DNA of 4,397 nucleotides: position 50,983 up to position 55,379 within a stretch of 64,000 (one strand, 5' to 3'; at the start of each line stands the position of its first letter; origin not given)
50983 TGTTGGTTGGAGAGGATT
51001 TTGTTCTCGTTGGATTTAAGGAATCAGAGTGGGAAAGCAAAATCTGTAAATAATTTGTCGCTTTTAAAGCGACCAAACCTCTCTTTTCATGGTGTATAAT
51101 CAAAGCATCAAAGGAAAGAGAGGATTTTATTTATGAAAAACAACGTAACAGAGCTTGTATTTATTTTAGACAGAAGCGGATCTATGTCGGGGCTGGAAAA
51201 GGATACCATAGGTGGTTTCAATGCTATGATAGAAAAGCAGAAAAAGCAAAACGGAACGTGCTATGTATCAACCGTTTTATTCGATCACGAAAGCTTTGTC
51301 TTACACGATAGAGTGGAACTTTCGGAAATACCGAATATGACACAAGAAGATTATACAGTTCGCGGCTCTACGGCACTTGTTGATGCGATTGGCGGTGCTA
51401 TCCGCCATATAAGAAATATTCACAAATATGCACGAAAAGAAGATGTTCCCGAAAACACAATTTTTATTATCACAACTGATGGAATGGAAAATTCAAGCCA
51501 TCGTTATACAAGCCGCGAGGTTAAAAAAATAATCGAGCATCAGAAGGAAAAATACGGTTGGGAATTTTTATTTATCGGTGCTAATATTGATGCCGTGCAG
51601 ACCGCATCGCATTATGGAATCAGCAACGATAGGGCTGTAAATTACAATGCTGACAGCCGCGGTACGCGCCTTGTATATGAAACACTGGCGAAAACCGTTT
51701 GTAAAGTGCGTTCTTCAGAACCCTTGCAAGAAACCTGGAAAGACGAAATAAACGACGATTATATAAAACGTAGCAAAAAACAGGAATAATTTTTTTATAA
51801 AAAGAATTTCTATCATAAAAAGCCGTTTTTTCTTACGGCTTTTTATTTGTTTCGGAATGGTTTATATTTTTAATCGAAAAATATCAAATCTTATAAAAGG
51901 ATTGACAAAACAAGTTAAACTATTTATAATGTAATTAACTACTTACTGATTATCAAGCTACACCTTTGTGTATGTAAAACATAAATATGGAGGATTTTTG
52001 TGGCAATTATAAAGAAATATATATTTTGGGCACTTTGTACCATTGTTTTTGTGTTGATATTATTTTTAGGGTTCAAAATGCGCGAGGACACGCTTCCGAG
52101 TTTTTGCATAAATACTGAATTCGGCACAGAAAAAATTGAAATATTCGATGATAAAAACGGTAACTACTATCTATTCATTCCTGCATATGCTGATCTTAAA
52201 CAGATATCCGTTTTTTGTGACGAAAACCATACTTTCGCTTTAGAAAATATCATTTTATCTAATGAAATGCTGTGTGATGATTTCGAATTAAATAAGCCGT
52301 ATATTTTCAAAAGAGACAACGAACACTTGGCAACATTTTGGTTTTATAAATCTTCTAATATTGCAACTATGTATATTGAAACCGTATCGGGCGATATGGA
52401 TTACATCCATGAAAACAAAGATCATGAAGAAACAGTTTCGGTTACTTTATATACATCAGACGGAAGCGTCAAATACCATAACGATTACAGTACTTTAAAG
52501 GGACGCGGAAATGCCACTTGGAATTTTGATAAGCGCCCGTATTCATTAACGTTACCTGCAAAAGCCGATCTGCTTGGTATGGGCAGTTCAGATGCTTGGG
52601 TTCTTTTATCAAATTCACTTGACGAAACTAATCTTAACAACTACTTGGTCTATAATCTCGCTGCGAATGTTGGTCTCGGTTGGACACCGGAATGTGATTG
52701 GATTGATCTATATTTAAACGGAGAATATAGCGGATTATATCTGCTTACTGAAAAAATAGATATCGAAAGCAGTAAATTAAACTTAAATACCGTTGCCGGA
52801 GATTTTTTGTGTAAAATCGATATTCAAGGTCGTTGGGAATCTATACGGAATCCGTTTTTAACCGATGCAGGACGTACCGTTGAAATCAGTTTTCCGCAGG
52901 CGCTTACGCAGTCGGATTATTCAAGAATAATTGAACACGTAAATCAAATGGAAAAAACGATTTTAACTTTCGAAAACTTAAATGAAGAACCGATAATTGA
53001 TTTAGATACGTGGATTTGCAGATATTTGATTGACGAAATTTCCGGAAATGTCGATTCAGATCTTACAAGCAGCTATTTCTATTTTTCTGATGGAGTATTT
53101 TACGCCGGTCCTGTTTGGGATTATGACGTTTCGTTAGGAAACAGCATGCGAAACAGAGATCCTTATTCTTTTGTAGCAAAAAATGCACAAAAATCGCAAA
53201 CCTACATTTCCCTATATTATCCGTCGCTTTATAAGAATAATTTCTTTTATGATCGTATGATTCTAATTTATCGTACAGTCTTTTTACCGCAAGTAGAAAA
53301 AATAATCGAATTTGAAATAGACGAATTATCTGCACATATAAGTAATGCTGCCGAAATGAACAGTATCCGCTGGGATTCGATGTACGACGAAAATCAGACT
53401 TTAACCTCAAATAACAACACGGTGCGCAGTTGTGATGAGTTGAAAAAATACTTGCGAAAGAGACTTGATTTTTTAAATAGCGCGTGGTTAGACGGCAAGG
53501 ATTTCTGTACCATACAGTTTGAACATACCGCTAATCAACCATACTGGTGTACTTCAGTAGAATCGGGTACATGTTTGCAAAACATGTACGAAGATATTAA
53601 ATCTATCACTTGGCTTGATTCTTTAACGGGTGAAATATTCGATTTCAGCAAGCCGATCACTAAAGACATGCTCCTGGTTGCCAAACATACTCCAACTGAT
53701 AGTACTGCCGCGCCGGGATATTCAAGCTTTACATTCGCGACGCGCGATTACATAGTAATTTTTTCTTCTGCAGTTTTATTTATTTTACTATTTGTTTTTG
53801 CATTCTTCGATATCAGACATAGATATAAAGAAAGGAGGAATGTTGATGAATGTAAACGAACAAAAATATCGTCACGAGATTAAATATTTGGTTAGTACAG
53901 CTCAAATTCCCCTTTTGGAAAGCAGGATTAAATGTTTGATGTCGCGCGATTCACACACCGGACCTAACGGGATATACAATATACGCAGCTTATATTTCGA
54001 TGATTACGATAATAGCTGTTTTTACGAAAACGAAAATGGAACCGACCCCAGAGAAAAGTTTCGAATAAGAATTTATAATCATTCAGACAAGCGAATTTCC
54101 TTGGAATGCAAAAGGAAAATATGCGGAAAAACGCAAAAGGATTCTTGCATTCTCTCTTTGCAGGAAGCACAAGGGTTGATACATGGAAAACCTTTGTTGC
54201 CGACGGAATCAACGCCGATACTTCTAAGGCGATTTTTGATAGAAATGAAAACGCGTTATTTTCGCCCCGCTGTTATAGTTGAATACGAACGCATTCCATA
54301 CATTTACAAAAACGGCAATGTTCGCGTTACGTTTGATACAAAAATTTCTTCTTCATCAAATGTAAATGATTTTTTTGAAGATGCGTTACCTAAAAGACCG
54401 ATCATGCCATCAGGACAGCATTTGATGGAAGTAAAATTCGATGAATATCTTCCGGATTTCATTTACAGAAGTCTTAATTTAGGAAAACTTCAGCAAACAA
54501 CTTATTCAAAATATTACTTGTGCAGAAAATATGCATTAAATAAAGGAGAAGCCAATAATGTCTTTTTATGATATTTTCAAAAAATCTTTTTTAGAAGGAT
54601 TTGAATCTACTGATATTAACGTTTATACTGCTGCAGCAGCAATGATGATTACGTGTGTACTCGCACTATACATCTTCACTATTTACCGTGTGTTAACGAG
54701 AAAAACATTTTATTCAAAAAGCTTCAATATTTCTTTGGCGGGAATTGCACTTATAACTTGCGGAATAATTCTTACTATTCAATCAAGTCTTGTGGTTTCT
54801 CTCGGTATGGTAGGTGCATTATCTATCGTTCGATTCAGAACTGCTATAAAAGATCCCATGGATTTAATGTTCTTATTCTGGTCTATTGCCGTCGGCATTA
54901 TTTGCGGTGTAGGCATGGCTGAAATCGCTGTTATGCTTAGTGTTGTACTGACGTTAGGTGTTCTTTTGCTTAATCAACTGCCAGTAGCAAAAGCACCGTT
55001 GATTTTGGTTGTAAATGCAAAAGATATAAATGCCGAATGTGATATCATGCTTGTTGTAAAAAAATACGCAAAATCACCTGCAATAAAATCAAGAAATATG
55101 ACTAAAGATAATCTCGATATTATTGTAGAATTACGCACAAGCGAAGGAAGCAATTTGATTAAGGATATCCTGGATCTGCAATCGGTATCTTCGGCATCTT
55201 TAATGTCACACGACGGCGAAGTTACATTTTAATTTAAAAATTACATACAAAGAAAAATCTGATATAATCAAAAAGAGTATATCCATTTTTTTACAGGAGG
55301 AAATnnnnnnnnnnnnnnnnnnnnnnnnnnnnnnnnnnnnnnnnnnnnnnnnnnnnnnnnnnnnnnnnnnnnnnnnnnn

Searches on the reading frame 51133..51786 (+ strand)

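Call 45: search_protein_families(library=pfam, proteins=[window:51133-51786:+], max_evalue=0.001)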
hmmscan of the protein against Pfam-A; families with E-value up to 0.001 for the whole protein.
window:51133-51786:+ (218 aa): 1 family
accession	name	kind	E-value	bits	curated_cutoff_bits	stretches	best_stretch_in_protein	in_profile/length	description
PF00092.34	VWA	-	0.00058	20.6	23.8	1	8-166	2-153/174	von Willebrand factor type A domain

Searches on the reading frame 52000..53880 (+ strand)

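Call 45: search_protein_families(library=pfam, proteins=[window:52000-53880:+], max_evalue=0.001)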
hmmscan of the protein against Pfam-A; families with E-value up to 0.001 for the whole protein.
window:52000-53880:+ (627 aa): 1 family
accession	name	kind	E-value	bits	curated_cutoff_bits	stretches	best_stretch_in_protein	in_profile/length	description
PF08757.17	CotH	-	2.2e-32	113.3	23.8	1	168-492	3-322/322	CotH kinase protein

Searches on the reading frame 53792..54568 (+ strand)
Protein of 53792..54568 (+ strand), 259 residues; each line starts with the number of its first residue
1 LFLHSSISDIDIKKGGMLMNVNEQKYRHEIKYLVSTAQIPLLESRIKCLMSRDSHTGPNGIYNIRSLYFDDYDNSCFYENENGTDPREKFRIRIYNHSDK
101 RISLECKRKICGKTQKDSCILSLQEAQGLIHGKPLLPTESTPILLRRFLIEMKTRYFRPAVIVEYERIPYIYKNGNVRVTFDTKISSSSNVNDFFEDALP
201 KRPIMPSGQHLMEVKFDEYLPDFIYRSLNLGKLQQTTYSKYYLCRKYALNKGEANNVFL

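Call 45: search_protein_families(library=pfam, proteins=[window:53792-54568:+], max_evalue=0.001)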
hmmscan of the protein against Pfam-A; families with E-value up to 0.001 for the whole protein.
window:53792-54568:+ (259 aa): 1 family
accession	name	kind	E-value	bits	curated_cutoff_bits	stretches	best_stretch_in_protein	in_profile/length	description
PF09359.15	VTC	-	2.2e-35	122.8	23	1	27-245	2-231/235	VTC domain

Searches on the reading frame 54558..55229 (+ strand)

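Call 45: search_protein_families(library=pfam, proteins=[window:54558-55229:+], max_evalue=0.001)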
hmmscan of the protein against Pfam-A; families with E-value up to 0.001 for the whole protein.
window:54558-55229:+ (224 aa): 1 family
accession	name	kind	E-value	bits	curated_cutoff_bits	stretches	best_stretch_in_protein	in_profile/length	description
PF16316.10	DUF4956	-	6.2e-11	42.8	30.6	1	36-140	6-111/169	Domain of unknown function (DUF4956)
